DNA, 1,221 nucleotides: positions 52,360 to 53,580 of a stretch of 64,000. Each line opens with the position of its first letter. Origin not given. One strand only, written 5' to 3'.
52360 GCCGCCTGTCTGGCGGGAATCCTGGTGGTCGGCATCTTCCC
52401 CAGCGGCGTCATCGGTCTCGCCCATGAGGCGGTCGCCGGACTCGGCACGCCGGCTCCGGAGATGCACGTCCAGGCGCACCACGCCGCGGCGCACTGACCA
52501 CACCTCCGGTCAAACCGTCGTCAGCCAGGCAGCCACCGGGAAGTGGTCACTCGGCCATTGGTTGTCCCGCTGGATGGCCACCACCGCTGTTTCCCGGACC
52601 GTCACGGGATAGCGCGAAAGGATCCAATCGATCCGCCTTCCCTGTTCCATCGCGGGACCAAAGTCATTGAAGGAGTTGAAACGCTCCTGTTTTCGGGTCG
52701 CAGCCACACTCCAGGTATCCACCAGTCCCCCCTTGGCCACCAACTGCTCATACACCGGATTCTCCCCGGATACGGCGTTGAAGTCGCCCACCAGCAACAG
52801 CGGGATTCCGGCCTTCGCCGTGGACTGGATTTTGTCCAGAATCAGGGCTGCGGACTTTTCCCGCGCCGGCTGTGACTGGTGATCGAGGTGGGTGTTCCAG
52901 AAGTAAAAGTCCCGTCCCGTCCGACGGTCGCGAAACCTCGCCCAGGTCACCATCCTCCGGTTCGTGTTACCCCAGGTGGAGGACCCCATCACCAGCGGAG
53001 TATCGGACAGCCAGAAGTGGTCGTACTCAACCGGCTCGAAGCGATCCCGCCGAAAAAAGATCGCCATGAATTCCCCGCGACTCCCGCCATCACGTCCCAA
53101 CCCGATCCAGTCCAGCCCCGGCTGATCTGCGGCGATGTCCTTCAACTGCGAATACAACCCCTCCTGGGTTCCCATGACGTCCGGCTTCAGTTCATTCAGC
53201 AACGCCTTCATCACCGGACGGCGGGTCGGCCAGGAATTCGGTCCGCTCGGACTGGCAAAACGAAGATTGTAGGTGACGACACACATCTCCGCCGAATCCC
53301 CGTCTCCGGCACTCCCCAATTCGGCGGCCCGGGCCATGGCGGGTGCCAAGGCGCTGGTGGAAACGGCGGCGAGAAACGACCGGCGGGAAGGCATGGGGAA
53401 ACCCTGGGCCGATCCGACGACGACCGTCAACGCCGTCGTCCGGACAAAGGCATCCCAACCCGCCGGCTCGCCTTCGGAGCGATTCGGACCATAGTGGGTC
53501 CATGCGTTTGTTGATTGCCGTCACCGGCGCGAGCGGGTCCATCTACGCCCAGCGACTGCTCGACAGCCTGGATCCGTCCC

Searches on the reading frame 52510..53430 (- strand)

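Call 22: search_protein_families(library=pfam, proteins=[window:52510-53430:-], max_evalue=0.01)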
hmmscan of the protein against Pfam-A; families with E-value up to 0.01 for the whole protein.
window:52510-53430:- (306 aa): 1 family
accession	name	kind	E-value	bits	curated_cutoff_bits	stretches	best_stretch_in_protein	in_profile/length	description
PF03372.29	Exo_endo_phos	-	3e-18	66.8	24.5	1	52-296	1-225/225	Endonuclease/Exonuclease/phosphatase family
